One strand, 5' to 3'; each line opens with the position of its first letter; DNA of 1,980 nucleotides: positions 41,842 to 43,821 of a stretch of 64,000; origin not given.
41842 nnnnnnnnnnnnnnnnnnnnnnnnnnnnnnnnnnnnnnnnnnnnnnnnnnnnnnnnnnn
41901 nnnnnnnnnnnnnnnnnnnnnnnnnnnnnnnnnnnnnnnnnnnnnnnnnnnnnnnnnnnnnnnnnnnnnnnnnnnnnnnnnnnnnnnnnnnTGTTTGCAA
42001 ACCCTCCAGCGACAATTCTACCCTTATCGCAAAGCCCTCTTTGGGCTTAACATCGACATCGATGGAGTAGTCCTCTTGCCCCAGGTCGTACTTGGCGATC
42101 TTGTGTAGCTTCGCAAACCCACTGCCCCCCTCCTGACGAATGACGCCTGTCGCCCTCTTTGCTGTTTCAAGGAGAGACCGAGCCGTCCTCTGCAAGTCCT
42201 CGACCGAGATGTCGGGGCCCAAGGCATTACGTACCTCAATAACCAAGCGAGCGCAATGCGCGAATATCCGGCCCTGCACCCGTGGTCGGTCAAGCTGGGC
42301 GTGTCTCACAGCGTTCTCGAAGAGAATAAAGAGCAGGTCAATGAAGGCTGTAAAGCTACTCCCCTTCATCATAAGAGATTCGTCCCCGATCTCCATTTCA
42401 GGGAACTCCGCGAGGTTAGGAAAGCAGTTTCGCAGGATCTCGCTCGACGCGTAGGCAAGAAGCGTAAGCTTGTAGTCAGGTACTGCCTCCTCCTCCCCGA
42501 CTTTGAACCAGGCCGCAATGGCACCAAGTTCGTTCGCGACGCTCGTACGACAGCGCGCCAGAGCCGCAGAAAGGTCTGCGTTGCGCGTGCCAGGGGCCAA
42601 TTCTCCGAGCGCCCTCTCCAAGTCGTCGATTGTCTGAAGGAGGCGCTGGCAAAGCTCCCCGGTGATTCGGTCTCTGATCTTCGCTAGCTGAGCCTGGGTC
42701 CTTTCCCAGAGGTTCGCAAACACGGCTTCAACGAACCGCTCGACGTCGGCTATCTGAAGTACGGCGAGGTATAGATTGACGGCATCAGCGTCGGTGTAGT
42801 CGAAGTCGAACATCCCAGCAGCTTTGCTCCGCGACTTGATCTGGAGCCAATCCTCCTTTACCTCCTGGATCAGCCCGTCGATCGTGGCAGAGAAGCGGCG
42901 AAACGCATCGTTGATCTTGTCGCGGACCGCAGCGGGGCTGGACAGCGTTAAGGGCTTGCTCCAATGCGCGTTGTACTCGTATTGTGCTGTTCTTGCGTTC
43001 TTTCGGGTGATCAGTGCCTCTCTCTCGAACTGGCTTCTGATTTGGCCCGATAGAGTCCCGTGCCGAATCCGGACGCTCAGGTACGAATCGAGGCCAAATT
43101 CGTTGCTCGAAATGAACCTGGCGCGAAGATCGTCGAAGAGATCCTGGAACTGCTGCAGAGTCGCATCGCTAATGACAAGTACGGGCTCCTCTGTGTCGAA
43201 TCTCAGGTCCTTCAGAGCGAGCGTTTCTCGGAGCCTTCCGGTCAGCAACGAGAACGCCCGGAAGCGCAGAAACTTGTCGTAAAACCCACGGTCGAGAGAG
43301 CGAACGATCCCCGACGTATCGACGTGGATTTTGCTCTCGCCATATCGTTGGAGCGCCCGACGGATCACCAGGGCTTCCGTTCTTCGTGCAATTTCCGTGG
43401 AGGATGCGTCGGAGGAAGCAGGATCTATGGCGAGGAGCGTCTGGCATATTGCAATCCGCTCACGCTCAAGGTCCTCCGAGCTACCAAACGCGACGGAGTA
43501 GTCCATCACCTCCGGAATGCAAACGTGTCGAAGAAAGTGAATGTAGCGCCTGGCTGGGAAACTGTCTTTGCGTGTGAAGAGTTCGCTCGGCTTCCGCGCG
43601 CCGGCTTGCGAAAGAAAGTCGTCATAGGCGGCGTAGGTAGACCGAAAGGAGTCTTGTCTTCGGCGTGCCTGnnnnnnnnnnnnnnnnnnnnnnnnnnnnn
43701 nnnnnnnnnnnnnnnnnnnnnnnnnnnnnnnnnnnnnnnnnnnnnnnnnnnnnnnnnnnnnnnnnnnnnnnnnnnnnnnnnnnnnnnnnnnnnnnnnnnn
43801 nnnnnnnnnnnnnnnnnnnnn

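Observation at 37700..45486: Detocs-like defensive two-component operon whose REC-PNP effector is split in-frame by an IS3-family insertion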

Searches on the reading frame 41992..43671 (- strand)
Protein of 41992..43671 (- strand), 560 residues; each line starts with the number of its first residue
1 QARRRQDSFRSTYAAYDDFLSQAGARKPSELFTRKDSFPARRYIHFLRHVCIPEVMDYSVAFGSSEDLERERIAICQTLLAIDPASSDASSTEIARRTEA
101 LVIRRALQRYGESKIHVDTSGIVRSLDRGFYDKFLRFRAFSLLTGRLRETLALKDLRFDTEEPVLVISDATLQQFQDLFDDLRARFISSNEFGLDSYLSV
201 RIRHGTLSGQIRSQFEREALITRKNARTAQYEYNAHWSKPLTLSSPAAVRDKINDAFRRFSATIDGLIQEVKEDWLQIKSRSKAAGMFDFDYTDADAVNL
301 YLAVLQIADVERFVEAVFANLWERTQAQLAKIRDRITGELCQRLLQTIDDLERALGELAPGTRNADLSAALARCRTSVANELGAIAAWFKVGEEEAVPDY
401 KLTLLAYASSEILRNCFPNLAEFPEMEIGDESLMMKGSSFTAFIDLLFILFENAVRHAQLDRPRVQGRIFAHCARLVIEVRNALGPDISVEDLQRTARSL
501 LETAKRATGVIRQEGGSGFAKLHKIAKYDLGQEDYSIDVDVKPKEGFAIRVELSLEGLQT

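Call 31: find_homologous_proteins(query=A3, max_evalue=1e-10)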
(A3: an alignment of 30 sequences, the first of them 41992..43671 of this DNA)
Query A3 (30 sequences) (560 aa, profile of the alignment): 15 proteins with E <= 1e-10 among 8000 candidates.
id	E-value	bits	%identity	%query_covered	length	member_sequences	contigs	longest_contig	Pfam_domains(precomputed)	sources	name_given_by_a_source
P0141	3.6e-159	549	33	98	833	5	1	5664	PF27260.1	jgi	jgi:hypothetical protein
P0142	4.4e-152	526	38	96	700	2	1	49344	PF27260.1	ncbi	-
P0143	1.7e-144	501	40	97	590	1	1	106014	PF27260.1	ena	-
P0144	3.2e-144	500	38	90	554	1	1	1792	PF27260.1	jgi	jgi:hypothetical protein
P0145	3.4e-139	483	42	82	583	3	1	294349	PF27260.1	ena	-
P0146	1.6e-136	474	30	96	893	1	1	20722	PF27260.1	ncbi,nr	ncbi:MAG: hypothetical protein Q8L81_05795 [Bacteroidota bacterium]|nr:hypothetical protein [Bactero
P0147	2.0e-131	458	32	96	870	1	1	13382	PF27260.1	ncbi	-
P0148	1.2e-115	406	35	77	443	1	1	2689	PF27260.1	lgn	-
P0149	2.6e-113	398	33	70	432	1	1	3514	PF27260.1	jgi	jgi:hypothetical protein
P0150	4.7e-87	311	42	50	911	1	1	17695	PF27260.1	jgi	jgi:hypothetical protein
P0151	1.9e-85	306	25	80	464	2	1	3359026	PF27260.1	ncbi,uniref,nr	ncbi:hypothetical protein [Photobacterium leiognathi]|uniref:hypothetical protein n=1 Tax=Photobacte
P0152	7.8e-70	254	38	41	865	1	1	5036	PF27260.1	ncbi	ncbi:MAG: hypothetical protein WAO00_14460, partial [Chthoniobacterales bacterium]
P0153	3.2e-66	242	97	44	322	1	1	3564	PF27260.1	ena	-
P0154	3.3e-53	199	27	50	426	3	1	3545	PF27260.1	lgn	-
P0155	3.7e-26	110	26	60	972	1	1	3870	PF27260.1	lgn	-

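Call 43: predict_structure(alignment_id=A4)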
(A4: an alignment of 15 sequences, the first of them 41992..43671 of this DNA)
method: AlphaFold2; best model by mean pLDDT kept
length: 560 residues; sequences in the alignment: 15
mean_pLDDT: 81.5   pTM: 0.63
mean pLDDT of the five models: 81.5, 80.2, 80.1, 79.1, 78.6
residues with pLDDT >= 90: 148; 70-90: 328; 50-70: 64; < 50: 20
segments of 3 or more residues with pLDDT < 50: 1-3, 160-167, 509-515
pLDDT, mean of each block of 10 residues (from residue 1): 60 88 90 87 90 86 81 92 85 80 69 70 85 91 76 55 52 90 87 74 70 86 82 85 79 92 93 89 89 87 87 93 92 92 95 86 74 83 83 64 80 67 76 83 84 80 84 91 84 83 63 54 83 88 85 90
secondary structure, 60 per line:
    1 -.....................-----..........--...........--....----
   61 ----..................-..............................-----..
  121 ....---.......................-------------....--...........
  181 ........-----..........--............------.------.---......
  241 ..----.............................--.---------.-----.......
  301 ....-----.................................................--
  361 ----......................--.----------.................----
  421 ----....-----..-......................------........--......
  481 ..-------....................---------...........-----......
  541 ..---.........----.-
elements in order: H2-22 H28-37 H40-50 H53-56 H65-82 H84-112 H119-124 H128-150 H164-167 H170-188 H194-203 H206-217 H235-242 H247-275 H294-304 H310-358 H365-386 H402-416 E425-428 H437-458 E465-472 E475-482 H490-509 H519-529 E535-542 E546-554

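Call 60: fold_search(model_id=the predicted structure, library=pdb)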
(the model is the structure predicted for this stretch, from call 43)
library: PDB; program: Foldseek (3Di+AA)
matches with E <= 10: 682; with E <= 0.001: 134
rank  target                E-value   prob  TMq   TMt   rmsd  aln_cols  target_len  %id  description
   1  3crl_A                3.6e-06  1.00  0.21  0.28  16.8       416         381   14  Crystal structure of the PDHK2-L2 complex. (released 2008-04-29)
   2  4mp7                  6.2e-06  1.00  0.21  0.29  16.6       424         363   13  Crystal structure of pyruvate dehydrogenase kinase isoform 2 in complex with inhibitor PA7 (released 2014-01-01)
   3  3crl_B                8.4e-06  1.00  0.22  0.29  17.8       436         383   13  Crystal structure of the PDHK2-L2 complex. (released 2008-04-29)
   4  4mp2                  9.2e-06  1.00  0.21  0.30  16.4       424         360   13  Crystal structure of pyruvate dehydrogenase kinase isoform 2 in complex with inhibitor PA1 (released 2014-01-01)
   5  6lio_A                1.0e-05  1.00  0.21  0.30  16.0       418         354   11  Crystal structure of human PDK2 complexed with GM67520 (released 2020-09-30)
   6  7vbx                  1.3e-05  1.00  0.21  0.31  17.3       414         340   12  Crystal structure of human pyruvate dehydrogenase kinase 2 in complex with compound 20 (released 2022-02-16)
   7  9m3r                  1.3e-05  1.00  0.21  0.30  17.3       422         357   14  Crystal structure of human pyruvate dehydrogenase kinase isoform 1 in complex with ATP competitive inhibitor 29 (released 2025-06-25)
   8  9eut_A                1.4e-05  1.00  0.21  0.17  12.2       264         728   15  Cryo-EM structure of the full-length Pseudomonas aeruginosa bacteriophytochrome in its Pr state (released 2024-09-04)
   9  6lil_A                1.5e-05  1.00  0.20  0.30  17.5       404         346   13  Crystal structure of human PDK2 complexed with an allosteric inhibitor compound 8c (released 2020-09-30)
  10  6lin_B                1.5e-05  1.00  0.21  0.29  16.9       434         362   14  Crystal structure of human PDK2 complexed with GM10030 (released 2020-09-30)
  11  5j71                  1.8e-05  1.00  0.20  0.31  16.1       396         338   13  Crystal structure of pyruvate dehydrogenase kinase isoform 2 in complex with inhibitor PS35 (released 2017-01-25)
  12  3crk_B                1.9e-05  1.00  0.23  0.32  17.6       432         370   11  Crystal structure of the PDHK2-L2 complex. (released 2008-04-29)
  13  8zm1                  2.0e-05  1.00  0.21  0.31  18.1       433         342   11  Structure of human pyruvate dehydrogenase kinase 2 complexed with compound 6 (released 2024-06-19)
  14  1jm6_A                2.0e-05  1.00  0.22  0.33  18.1       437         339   11  Pyruvate dehydrogenase kinase, isozyme 2, containing ADP (released 2001-10-24)
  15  6lio_B                2.0e-05  1.00  0.21  0.29  16.9       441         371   12  Crystal structure of human PDK2 complexed with GM67520 (released 2020-09-30)
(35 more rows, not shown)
